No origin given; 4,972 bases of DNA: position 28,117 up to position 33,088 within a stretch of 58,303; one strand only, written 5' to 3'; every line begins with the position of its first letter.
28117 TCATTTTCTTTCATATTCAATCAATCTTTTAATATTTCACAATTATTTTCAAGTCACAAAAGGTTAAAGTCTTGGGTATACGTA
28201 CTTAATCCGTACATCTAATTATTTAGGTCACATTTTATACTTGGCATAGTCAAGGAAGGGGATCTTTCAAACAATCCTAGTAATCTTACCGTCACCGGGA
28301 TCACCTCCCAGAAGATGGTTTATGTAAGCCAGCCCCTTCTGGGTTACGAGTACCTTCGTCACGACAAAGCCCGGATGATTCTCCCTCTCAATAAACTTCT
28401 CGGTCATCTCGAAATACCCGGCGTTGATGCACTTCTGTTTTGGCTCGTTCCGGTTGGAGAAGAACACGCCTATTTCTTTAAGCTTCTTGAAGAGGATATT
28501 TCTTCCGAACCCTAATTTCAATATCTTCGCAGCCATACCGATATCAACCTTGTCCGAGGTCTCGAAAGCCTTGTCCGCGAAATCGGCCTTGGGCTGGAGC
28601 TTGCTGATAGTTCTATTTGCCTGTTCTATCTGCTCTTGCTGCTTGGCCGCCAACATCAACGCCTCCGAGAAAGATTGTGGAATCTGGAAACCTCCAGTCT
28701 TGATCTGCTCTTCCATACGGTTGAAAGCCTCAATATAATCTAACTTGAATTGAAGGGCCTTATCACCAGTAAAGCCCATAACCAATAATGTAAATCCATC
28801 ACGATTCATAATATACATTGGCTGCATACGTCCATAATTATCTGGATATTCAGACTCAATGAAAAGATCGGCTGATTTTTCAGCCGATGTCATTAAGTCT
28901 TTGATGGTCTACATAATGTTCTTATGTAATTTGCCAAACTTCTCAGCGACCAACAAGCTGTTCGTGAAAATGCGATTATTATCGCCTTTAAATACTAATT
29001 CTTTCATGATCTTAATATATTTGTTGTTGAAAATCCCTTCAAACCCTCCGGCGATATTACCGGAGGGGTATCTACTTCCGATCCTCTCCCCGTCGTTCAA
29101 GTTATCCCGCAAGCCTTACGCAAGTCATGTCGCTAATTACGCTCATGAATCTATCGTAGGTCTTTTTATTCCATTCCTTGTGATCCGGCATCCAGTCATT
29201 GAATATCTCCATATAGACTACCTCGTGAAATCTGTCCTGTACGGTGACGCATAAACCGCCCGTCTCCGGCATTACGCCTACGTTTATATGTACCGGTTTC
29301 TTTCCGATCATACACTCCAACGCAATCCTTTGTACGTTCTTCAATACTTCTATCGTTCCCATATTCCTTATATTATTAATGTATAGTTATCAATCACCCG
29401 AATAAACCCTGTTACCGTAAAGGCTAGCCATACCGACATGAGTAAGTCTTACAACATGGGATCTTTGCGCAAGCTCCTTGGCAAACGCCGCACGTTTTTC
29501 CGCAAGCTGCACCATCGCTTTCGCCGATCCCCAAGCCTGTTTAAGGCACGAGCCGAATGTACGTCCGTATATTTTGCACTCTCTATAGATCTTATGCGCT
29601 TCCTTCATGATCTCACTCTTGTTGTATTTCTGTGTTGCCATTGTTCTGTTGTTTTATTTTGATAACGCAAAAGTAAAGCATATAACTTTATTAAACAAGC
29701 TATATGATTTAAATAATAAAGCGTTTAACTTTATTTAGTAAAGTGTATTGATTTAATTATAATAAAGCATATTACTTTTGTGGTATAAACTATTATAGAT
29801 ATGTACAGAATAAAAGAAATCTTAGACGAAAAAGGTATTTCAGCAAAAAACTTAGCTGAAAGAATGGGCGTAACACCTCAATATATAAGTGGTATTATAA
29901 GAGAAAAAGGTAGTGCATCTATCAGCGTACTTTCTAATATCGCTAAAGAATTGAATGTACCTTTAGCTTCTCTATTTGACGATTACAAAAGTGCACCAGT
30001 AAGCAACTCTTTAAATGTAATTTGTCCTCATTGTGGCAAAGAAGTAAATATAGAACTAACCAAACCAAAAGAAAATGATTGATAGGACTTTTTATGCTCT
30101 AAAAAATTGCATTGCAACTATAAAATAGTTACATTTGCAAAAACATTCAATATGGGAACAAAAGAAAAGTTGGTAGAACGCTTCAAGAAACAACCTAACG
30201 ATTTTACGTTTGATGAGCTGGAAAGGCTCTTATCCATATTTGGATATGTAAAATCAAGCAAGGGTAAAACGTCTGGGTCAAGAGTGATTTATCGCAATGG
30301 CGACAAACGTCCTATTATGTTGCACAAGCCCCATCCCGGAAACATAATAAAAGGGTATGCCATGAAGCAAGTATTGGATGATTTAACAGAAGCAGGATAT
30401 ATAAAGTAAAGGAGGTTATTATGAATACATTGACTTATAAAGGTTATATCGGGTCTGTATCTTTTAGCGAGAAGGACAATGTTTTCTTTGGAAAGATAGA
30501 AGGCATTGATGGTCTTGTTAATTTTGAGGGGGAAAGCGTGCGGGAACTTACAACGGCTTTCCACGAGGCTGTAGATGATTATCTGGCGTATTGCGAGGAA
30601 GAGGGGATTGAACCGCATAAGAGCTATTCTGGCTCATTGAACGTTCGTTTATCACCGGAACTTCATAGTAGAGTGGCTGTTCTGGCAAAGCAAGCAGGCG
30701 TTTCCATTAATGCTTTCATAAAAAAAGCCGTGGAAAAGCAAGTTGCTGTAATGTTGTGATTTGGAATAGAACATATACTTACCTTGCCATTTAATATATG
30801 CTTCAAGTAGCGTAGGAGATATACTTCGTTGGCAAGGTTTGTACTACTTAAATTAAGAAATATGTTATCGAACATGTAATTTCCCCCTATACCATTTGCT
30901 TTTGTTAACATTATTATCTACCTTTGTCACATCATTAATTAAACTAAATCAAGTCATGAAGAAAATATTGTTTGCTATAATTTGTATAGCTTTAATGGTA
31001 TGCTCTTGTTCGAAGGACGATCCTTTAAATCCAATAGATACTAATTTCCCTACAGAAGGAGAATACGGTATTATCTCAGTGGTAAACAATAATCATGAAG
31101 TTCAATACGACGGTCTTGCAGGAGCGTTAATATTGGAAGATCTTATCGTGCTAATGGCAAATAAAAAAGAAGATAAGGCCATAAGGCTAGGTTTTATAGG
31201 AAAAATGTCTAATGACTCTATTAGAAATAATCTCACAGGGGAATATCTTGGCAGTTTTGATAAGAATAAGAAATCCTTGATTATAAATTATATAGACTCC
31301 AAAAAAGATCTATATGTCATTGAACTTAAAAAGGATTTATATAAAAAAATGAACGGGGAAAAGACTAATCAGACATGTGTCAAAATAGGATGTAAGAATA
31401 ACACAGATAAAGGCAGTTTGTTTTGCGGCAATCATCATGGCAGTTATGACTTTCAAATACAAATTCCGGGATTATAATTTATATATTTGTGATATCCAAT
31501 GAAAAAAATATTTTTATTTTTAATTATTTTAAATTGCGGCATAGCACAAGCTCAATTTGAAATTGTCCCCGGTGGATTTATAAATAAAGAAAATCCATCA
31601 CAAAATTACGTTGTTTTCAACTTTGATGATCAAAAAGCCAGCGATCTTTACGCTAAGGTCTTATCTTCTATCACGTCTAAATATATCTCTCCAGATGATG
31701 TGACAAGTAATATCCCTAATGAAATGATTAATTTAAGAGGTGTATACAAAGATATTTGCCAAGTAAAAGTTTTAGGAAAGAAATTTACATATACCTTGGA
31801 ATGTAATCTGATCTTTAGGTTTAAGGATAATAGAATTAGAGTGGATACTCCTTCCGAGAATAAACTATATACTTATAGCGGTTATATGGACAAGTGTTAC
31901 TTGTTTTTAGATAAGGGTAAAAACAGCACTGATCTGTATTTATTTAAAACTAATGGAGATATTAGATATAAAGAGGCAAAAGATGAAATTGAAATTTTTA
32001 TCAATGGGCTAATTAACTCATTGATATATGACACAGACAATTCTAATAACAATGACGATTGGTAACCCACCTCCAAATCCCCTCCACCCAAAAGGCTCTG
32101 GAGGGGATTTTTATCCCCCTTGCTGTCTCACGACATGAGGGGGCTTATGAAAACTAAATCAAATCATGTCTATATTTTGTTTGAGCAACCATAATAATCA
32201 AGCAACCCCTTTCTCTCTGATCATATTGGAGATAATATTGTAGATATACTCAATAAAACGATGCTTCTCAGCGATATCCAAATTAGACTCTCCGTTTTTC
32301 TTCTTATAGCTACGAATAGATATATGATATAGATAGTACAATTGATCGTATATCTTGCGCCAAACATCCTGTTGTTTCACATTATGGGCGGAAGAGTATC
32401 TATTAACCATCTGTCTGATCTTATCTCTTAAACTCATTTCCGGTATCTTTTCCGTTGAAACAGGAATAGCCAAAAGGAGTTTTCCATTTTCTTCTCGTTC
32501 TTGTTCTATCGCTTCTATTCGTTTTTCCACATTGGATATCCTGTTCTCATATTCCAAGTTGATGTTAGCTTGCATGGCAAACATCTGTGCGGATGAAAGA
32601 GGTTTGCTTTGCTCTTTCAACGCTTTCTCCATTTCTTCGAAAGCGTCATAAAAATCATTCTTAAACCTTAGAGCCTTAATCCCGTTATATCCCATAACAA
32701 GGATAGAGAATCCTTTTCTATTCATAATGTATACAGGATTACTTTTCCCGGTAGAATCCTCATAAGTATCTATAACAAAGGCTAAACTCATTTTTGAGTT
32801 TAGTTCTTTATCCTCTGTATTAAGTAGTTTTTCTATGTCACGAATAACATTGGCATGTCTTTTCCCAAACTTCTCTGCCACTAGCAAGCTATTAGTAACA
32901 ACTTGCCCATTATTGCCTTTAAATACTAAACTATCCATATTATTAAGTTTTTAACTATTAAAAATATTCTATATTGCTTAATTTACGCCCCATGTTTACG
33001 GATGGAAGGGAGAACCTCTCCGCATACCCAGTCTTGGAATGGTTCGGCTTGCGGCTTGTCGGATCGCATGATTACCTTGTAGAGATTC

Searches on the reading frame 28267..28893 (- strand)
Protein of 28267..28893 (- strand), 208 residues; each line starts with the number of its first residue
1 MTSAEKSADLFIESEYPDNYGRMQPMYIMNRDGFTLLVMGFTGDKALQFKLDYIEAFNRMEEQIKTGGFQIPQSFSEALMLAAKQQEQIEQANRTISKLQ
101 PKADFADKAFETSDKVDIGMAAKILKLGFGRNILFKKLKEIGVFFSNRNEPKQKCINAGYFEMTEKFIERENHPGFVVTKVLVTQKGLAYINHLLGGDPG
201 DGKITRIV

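Call 27: search_protein_families(library=phrogs, proteins=[window:28267-28893:-], max_evalue=0.001)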
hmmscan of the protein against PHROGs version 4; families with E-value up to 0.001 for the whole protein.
window:28267-28893:- (208 aa): 14 families
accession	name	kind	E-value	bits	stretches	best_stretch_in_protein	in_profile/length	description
phrog_63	-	transcription regulation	1.1e-46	161.1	1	9-197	169-358/431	anti-repressor Ant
phrog_373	-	transcription regulation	2.4e-28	100.5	1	5-102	131-231/373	anti-repressor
phrog_518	-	transcription regulation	2.6e-23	83.9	1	4-101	51-149/268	Rha-like transcriptional regulator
phrog_130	-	transcription regulation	5.4e-23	82.7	1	17-198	214-411/480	anti-repressor Ant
phrog_2657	-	transcription regulation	4.6e-20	73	1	8-73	58-116/243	transcriptional regulator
phrog_995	-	transcription regulation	6.2e-19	69.6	1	11-88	155-231/307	transcriptional regulator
phrog_821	-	transcription regulation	1.2e-17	65.5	1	3-65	190-252/324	transcriptional regulator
phrog_18886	-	unknown function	1.5e-15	58.4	1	13-65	59-111/269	-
phrog_9438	-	transcription regulation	1.9e-08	35.2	1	93-191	2-107/121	anti-repressor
phrog_10324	-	transcription regulation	2.4e-06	28.6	1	10-63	44-100/205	anti-repressor Ant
phrog_17716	-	unknown function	7.8e-06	27.7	1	39-68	1-30/101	-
phrog_5689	-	unknown function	1.2e-05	26.6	1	121-195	8-79/91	-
phrog_20738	-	transcription regulation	4.7e-05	25.2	1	29-65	1-37/103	anti-repressor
phrog_8244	-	unknown function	8e-05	22.9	1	21-66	203-248/383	-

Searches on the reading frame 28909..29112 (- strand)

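Call 27: search_protein_families(library=phrogs, proteins=[window:28909-29112:-], max_evalue=0.001)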
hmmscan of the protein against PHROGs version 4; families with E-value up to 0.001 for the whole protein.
window:28909-29112:- (67 aa): 2 families
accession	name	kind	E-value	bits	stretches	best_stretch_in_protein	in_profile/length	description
phrog_518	-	transcription regulation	7.9e-05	23.3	1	35-67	10-41/268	Rha-like transcriptional regulator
phrog_18886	-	unknown function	0.00028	21.4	1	36-67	6-36/269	-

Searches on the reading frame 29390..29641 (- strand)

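Call 27: search_protein_families(library=phrogs, proteins=[window:29390-29641:-], max_evalue=0.001)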
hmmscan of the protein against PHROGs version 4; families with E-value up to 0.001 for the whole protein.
window:29390-29641:- (83 aa): 2 families
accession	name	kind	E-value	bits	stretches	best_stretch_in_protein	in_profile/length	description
phrog_8305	-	unknown function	2.6e-09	38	1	4-53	2-61/124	-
phrog_28198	-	unknown function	1e-08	36.3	1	5-83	3-79/79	-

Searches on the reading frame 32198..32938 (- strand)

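Call 27: search_protein_families(library=phrogs, proteins=[window:32198-32938:-], max_evalue=0.001)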
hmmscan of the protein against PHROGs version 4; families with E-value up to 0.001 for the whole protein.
window:32198-32938:- (246 aa): 14 families
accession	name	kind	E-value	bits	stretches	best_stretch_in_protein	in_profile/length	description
phrog_373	-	transcription regulation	1.5e-36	127.5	1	4-210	89-289/373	anti-repressor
phrog_518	-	transcription regulation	1.5e-29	104.4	1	8-240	17-239/268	Rha-like transcriptional regulator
phrog_2657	-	transcription regulation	1.1e-25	91.3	1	8-131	17-141/243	transcriptional regulator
phrog_995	-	transcription regulation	3.1e-25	90.2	1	9-176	115-267/307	transcriptional regulator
phrog_63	-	transcription regulation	2.1e-23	84.4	1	8-153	126-274/431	anti-repressor Ant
phrog_18886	-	unknown function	1.1e-22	81.8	1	9-143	13-143/269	-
phrog_821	-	transcription regulation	5.4e-22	79.7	1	10-118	159-262/324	transcriptional regulator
phrog_10324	-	transcription regulation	8.3e-20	72.5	1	14-111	5-98/205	anti-repressor Ant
phrog_8235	-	transcription regulation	6.7e-09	36.7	1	12-110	10-111/219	anti-repressor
phrog_15204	-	transcription regulation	2.2e-08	34.8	1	8-42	30-64/79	anti-repressor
phrog_4936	-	transcription regulation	0.00011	23.3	1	9-147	8-161/257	transcriptional regulator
phrog_32770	-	unknown function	0.00011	23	1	4-32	14-41/41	-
phrog_1726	-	transcription regulation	0.00016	22.6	1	6-146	9-165/264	anti-repressor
phrog_20738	-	transcription regulation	0.00027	22.8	1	72-115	1-44/103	anti-repressor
